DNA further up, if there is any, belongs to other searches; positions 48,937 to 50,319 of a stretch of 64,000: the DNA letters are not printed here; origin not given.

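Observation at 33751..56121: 7456-aa single-ORF surface protein with DUF2341+LamG pairs, beta-helix repeat arrays and ~900-aa internal tandem duplications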

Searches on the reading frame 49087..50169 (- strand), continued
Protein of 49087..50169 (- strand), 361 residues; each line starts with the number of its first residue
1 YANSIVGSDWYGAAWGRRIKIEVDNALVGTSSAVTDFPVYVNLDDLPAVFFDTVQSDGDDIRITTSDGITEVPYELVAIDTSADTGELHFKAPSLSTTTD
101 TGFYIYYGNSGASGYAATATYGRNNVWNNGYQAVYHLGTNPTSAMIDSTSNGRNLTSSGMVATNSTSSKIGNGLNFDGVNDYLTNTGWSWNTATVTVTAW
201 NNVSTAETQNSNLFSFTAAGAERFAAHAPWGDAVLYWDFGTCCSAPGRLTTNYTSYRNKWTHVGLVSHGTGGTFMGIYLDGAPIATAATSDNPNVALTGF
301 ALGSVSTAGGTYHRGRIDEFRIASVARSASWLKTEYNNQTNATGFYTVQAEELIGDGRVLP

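Call 56: fold_search(model_id=the predicted structure, library=pdb)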
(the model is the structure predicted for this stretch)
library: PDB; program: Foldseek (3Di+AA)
matches with E <= 10: 1320; with E <= 0.001: 305
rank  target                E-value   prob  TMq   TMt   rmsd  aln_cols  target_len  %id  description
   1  1ms5_A                3.0e-09  1.00  0.44  0.26  14.9       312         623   14  Triclinic form of Trypanosoma cruzi trans-sialidase, soaked with N-acetylneuraminyl-a-2,3-thio-galactoside (NA-S-Gal) (released 2003-03-25)
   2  2ags                  3.0e-09  1.00  0.43  0.26  15.7       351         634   14  Trypanosoma rangeli Sialidase in Complex with 2-Keto-3-deoxy-D-glycero-D-galacto-2,3-difluoro-nononic acid (2,3-difluoro (released 2005-11-22)
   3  1ms0_A                3.3e-09  1.00  0.43  0.26  14.9       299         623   13  Monoclinic form of Trypanosoma cruzi trans-sialidase, in complex with 3-deoxy-2,3-dehydro-N-acetylneuraminic acid (DAN (released 2003-03-25)
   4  1n1s                  4.6e-09  1.00  0.44  0.26  16.0       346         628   15  Trypanosoma rangeli sialidase (released 2003-01-07)
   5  3b69                  4.9e-09  1.00  0.44  0.27  14.4       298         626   13  T cruzi Trans-sialidase complex with benzoylated NANA derivative (released 2008-05-13)
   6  1s0i_A                4.9e-09  1.00  0.44  0.27  13.5       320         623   14  Trypanosoma cruzi trans-sialidase in complex with sialyl-lactose (Michaelis complex) (released 2004-05-18)
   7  1mz5                  5.5e-09  1.00  0.43  0.26  13.8       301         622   15  Trypanosoma rangeli sialidase (released 2002-10-16)
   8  1ms8_A                5.8e-09  1.00  0.45  0.27  17.0       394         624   14  Triclinic form of Trypanosoma cruzi trans-sialidase, in complex with 3-deoxy-2,3-dehydro-N-acetylneuraminic acid (DANA (released 2003-03-25)
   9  1mz6                  8.5e-09  1.00  0.40  0.25  13.5       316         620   15  Trypanosoma rangeli sialidase in complex with the inhibitor DANA (released 2002-10-16)
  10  3opz_A                1.1e-08  1.00  0.44  0.27  14.8       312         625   14  Crystal structure of trans-sialidase in complex with the Fab fragment of a neutralizing monoclonal IgG antibody (released 2011-11-09)
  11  2a75                  1.2e-08  1.00  0.43  0.26   6.5       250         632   17  Trypanosoma rangeli Sialidase In Complex With 2,3- Difluorosialic Acid (Covalent Intermediate) (released 2005-11-22)
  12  1ms1_A                1.2e-08  1.00  0.44  0.27  14.7       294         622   14  Monoclinic form of Trypanosoma cruzi trans-sialidase, in complex with 3-deoxy-2,3-dehydro-N-acetylneuraminic acid (DAN (released 2003-03-25)
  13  1ms9_A                1.3e-08  1.00  0.44  0.27  14.9       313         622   14  Triclinic form of Trypanosoma cruzi trans-sialidase, in complex with lactose (released 2003-03-25)
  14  5ho2                  1.4e-08  1.00  0.46  0.22  17.7       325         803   18  Crystal structure of AbnA (open conformation), a GH43 extracellular arabinanase from Geobacillus stearothermophilus (released 2017-02-01)
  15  1ms8_B                1.5e-08  1.00  0.44  0.27  14.9       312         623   13  Triclinic form of Trypanosoma cruzi trans-sialidase, in complex with 3-deoxy-2,3-dehydro-N-acetylneuraminic acid (DANA (released 2003-03-25)
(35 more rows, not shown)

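Call 62: search_solved_structures(query=A1, max_evalue=1)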
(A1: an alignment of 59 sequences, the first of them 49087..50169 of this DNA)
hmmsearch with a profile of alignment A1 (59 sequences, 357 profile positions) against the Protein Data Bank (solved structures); distinct sequences matched with E-value up to 1: 34.
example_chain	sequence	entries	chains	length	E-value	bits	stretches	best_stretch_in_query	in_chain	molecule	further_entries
4qvs_A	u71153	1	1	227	6.6e-15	59.1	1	136-325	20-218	S-layer domain-containing protein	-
5hon_A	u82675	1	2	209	4.6e-12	49.8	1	136-319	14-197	Extracellular arabinanase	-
4dqa_A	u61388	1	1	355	5.3e-06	29.8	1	185-321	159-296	uncharacterized protein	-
9arl_B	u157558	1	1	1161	0.0002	24.7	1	120-280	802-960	NtnH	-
8byp_X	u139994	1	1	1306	0.00028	24.2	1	136-286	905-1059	Botulinum neurotoxin type X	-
3pme_A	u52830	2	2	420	0.0003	24.1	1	136-285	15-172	Type C neurotoxin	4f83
3v0a_B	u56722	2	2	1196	0.00041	23.6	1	116-280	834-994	NTNH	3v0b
9ea9_B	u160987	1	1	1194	0.00041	23.6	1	116-280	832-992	Non-toxic nonhemagglutinin type A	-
3ogg_A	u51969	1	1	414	0.00062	23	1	136-288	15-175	Botulinum neurotoxin type D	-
3rmy_A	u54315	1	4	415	0.00066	22.9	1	136-288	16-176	Botulinum neurotoxin type D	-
3rmx_A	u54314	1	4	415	0.00066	22.9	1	136-288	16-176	Botulinum neurotoxin type D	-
3n7j_A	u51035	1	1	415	0.00066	22.9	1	136-288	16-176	Botulinum neurotoxin type D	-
3obr_A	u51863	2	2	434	0.00073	22.8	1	136-288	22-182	Botulinum neurotoxin type D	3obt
6hox_A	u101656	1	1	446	0.0014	21.9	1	136-284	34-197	Binding domain (Hc) of Paraclostridial Mosquitocidal Protein 1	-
7ce2_A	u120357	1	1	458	0.0014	21.8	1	175-320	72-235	Tetanus toxin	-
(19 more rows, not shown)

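Call 71: search_dna_similar(query=window:49087-50169:-, collection=phages, mode=protein, max_rows=30, max_evalue=0.00001)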
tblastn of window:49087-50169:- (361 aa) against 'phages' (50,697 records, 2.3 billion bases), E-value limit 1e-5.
No match.

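Call 72: search_dna_similar(query=P0048, collection=phages, mode=protein, max_rows=20, max_evalue=0.001)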
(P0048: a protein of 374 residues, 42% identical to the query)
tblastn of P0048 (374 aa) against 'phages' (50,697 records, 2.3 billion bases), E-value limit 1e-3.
Records with a match: 34; places in all: 34; records where one place covers at least 80% of the query: 0.
Best place of each record, by identity: <60% 34.
By first word of the organism name: Cyanophage 24; Synechococcus 8; Prochlorococcus 2.
By host as written in the record: Synechococcus 22; Synechococcus sp. WH7803 4; Synechococcus sp. WH 7803 4; - 2; Synechococcus sp. MW02 1; Parasynechococcus marenigrum WH 8102 1.
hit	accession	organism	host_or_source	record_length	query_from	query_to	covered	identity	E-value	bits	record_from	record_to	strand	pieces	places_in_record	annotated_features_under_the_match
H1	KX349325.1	Cyanophage S-RIM12_W1_24_0910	Synechococcus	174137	169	333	44%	32.4%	6e-5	51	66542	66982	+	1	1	structural protein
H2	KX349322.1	Cyanophage S-RIM12_Sn_31_0910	Synechococcus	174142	169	333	44%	32.4%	6e-5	51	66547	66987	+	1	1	structural protein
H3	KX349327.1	Cyanophage S-RIM12_WH_07_0310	USA: Vineyard Sound, Massachusetts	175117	169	333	44%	32.4%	6e-5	51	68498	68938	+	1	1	structural protein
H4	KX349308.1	Cyanophage S-RIM12_Np_15_0310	Synechococcus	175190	169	333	44%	32.4%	6e-5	51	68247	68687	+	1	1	structural protein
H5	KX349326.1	Cyanophage S-RIM12_WH_05_0310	USA: Vineyard Sound, Massachusetts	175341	169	333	44%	32.4%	6e-5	51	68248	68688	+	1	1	structural protein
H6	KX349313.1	Cyanophage S-RIM12 isolate RW_06_0310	Synechococcus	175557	169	333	44%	32.4%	6e-5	51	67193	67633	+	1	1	structural protein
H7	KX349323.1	Cyanophage S-RIM12 isolate W1_08_0910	Synechococcus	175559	169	333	44%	32.4%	6e-5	51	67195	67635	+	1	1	structural protein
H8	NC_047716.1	Cyanophage S-RIM12 isolate RW_06_0310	Synechococcus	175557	169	333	44%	32.4%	6e-5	51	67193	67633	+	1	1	virion structural protein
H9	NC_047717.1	Cyanophage S-RIM12 isolate W1_08_0910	Synechococcus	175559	169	333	44%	32.4%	6e-5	51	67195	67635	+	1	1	virion structural protein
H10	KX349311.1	Cyanophage S-RIM12_RW_04_0310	Synechococcus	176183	169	333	44%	32.4%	6e-5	51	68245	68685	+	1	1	structural protein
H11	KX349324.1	Cyanophage S-RIM12_W1_12_0610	Synechococcus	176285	169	333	44%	32.4%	6e-5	51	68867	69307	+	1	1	structural protein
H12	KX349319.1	Cyanophage S-RIM12_RW_28_1109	Synechococcus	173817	169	333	44%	32.4%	7e-5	51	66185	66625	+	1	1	structural protein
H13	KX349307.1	Cyanophage S-RIM12_Np_14_0310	Synechococcus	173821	169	333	44%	32.4%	7e-5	51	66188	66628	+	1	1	structural protein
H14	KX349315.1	Cyanophage S-RIM12_RW_14_0101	Synechococcus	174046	169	333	44%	32.4%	7e-5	51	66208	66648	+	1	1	structural protein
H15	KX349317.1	Cyanophage S-RIM12_RW_25_0210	Synechococcus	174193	169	333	44%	32.4%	7e-5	51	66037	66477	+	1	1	structural protein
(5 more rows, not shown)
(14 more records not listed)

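Call 85: search_protein_representatives(alignment_id=A1)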
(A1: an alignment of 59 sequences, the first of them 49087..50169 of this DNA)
Query: 59 sequences, 357 profile positions. Proteins with E-value up to 0.001 (for the whole library): 267908; up to 1e-10: 124910; up to 1e-30: 32695. The best 150 are listed.
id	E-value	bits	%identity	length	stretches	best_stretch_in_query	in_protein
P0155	0.0e+00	3625.5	-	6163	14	2-350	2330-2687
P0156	0.0e+00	3529.3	-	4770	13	2-348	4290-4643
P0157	0.0e+00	3169.3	-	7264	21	6-345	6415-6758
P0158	0.0e+00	2551.0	-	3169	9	2-345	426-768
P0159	0.0e+00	2321.2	-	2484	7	2-349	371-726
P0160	0.0e+00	2055.5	-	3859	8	2-352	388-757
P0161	0.0e+00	1995.4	-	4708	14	8-346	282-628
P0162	0.0e+00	1884.5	-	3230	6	4-341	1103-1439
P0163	0.0e+00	1879.8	-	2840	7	3-346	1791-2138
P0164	0.0e+00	1806.9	-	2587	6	6-347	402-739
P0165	0.0e+00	1800.2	-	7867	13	6-344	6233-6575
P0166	0.0e+00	1791.4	-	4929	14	7-350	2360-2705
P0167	0.0e+00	1673.8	-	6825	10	3-345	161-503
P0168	0.0e+00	1456.2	-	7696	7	2-349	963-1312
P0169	0.0e+00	1349.0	-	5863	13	6-331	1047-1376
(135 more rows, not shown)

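Call 89: fold_search(model_id=the predicted structure, library=viral)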
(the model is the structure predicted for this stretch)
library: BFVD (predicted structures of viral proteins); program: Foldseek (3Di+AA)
matches with E <= 10: 1414; with E <= 0.001: 517
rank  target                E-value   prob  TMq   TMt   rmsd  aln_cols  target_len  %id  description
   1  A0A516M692            2.2e-21  1.00  0.78  0.37   3.8       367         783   20  (no name in the UniProt tables at hand)
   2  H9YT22                1.4e-18  1.00  0.67  0.34   4.3       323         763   20  (no name in the UniProt tables at hand)
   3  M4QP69                9.9e-13  1.00  0.49  0.37  15.8       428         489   15  LamG-like jellyroll fold domain-containing protein [Synechococcus phage S-SKS1]
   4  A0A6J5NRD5            1.2e-12  1.00  0.44  0.41  12.6       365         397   17  Concanavalin A-like lectin/glucanases superfamily [uncultured Caudovirales phage]
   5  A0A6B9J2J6            1.6e-12  1.00  0.51  0.39  13.7       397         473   13  (no name in the UniProt tables at hand)
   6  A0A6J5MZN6            2.7e-12  1.00  0.49  0.72   3.5       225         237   23  Concanavalin A-like lectin/glucanases superfamily [uncultured Caudovirales phage]
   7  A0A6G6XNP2            2.7e-12  1.00  0.46  0.12  23.8       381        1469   15  (no name in the UniProt tables at hand)
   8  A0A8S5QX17            2.8e-12  1.00  0.48  0.30  14.3       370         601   12  Concanavalin A-like lectin/glucanase superfamily protein [Siphoviridae sp. ctcuE16]
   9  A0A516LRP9            3.3e-12  1.00  0.48  0.56   3.6       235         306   22  (no name in the UniProt tables at hand)
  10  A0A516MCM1            4.2e-12  1.00  0.46  0.38  14.7       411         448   16  (no name in the UniProt tables at hand)
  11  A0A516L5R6            4.6e-12  1.00  0.47  0.14  17.1       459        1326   14  (no name in the UniProt tables at hand)
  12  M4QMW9                4.9e-12  1.00  0.47  0.15  17.9       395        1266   15  (no name in the UniProt tables at hand)
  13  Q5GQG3                5.2e-12  1.00  0.48  0.18  17.3       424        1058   15  Hypothetical-Protein / belonging to T4-LIKE GC: 864 [Synechococcus phage S-PM2]
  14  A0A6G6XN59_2          6.5e-12  1.00  0.44  0.14  25.2       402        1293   15  (no name in the UniProt tables at hand)
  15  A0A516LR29            8.5e-12  1.00  0.51  0.28  15.7       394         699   16  (no name in the UniProt tables at hand)
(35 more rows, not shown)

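Call 92: find_encoding_contigs(protein=P0045, flank=5000, max_places=2)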
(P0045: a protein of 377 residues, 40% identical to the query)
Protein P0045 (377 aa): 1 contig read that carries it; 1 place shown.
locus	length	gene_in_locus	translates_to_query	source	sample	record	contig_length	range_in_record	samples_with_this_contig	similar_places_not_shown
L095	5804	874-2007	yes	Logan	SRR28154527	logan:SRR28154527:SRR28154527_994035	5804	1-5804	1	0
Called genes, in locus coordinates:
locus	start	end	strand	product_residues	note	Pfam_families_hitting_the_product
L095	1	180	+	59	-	?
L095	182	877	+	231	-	-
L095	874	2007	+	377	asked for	PF13385:Laminin_G_3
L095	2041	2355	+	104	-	-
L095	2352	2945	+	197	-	-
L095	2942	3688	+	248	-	PF01551:Peptidase_M23 (weak)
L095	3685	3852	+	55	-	-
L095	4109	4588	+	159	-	-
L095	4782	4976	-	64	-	-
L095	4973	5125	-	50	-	PF24273:TRASH_HVO_1752_C (weak)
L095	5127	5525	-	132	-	-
